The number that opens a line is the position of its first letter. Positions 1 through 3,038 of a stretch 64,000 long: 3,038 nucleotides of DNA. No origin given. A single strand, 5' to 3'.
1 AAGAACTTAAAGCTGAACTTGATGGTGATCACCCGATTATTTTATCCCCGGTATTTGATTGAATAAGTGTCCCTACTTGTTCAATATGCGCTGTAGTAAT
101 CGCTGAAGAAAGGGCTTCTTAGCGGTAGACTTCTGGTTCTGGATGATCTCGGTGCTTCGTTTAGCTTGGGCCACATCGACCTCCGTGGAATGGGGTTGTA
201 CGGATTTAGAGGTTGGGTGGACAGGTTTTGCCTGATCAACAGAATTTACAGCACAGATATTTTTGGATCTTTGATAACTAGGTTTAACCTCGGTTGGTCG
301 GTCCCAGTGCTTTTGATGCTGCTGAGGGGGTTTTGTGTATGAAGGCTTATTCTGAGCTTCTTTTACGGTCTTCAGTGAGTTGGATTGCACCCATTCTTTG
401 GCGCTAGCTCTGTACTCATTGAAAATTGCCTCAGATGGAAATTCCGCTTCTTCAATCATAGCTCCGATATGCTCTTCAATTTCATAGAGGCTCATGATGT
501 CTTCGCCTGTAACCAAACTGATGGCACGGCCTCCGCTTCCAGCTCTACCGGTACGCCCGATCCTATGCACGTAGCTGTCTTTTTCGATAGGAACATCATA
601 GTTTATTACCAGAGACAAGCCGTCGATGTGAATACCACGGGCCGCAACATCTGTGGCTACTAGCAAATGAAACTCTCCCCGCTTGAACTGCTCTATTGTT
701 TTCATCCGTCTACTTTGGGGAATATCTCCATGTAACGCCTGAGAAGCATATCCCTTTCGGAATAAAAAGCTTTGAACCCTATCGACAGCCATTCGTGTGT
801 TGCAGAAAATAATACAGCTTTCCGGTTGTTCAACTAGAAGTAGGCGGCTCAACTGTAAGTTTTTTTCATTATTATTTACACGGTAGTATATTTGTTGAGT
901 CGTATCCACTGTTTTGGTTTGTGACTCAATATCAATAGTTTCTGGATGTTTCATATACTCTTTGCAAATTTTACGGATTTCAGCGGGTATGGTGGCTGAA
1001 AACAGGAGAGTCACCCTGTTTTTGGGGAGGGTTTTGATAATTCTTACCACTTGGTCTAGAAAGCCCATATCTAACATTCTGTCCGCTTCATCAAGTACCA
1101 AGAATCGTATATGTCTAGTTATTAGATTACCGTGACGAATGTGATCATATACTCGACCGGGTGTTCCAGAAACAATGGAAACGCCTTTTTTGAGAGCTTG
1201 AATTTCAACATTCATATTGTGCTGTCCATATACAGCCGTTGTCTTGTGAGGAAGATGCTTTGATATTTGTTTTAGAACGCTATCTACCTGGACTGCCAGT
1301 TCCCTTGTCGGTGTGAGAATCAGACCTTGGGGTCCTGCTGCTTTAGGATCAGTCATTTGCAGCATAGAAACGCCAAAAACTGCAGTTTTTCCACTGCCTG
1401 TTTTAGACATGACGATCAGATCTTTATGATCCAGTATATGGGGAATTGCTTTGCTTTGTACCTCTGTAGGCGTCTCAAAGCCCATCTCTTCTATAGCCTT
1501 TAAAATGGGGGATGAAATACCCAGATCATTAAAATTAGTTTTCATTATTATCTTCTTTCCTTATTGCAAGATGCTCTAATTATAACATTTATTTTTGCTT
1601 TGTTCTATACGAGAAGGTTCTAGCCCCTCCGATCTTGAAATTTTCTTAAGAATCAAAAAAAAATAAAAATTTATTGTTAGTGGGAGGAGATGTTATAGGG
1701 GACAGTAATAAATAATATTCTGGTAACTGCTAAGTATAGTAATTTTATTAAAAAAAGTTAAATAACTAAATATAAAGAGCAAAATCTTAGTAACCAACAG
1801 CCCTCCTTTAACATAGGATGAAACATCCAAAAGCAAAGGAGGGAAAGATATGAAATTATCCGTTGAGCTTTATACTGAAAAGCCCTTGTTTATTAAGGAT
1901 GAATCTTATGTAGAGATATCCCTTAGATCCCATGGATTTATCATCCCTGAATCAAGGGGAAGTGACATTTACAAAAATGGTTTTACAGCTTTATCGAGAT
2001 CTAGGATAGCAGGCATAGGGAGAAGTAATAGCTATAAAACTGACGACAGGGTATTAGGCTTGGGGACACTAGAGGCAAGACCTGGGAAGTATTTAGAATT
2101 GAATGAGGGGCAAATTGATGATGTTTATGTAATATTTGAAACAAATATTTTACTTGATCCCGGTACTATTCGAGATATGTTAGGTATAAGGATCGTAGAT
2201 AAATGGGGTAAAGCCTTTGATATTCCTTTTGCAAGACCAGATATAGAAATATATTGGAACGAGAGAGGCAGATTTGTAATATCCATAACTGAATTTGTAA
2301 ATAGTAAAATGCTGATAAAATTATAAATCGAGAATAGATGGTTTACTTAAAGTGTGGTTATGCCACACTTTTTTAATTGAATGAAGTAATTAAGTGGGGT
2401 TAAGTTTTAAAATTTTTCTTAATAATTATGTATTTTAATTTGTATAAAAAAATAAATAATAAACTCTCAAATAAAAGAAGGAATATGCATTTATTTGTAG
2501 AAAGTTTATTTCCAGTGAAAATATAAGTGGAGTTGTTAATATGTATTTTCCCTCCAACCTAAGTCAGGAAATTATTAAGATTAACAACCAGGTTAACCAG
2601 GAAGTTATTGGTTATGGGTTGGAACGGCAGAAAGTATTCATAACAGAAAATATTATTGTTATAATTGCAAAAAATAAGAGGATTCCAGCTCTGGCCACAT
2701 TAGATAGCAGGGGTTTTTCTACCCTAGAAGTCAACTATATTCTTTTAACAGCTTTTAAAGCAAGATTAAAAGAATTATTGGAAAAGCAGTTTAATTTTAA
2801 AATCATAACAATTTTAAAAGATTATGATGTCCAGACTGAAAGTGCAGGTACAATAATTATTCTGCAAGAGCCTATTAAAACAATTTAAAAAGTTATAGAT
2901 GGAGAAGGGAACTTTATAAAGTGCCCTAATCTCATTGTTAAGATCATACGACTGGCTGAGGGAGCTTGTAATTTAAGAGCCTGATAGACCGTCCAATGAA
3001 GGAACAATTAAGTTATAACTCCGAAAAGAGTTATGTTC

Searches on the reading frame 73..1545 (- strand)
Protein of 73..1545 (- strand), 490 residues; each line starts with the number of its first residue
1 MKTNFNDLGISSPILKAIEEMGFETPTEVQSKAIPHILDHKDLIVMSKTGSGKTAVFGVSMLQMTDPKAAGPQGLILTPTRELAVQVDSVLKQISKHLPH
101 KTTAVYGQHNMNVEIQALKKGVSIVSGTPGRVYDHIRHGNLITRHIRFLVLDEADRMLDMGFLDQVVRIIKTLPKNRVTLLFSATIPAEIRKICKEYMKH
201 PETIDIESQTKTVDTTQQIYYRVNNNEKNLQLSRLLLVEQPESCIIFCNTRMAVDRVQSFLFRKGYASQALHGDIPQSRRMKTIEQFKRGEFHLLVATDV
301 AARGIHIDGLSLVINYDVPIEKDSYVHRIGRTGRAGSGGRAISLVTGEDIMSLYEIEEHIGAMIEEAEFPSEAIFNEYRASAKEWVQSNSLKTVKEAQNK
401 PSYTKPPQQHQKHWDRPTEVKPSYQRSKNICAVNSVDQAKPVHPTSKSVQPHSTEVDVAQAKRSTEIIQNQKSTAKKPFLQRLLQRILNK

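Call 8: search_protein_families(library=pfam, proteins=[window:73-1545:-])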
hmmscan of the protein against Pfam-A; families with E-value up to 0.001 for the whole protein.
window:73-1545:- (490 aa): 4 families
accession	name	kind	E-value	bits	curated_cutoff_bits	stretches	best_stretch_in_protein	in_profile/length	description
PF00270.35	DEAD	-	2.2e-45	154.8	26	1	27-192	1-166/167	DEAD/DEAH box helicase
PF00271.37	Helicase_C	-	6.3e-32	110.6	23.5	1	228-336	2-110/110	Helicase conserved C-terminal domain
PF04851.21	ResIII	-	4.8e-08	33.5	22.5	1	26-186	4-162/164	Type III restriction enzyme, res subunit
PF00580.27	UvrD-helicase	-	0.00042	20.5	23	0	30-236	5-192/271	UvrD/REP helicase N-terminal domain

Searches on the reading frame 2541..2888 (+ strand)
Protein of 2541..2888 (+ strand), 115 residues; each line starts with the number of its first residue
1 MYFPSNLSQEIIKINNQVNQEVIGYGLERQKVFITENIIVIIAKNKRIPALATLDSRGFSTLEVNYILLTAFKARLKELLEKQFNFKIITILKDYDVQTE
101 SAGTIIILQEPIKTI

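Call 8: search_protein_families(library=pfam, proteins=[window:2541-2888:+])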
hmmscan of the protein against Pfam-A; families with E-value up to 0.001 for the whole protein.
window:2541-2888:+ (115 aa): 1 family
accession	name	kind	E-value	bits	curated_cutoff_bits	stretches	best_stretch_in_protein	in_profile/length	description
PF10057.14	MpsC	-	0.00011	22.7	23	1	6-109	4-110/111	Na+-translocating membrane potential-generating system (MpsC)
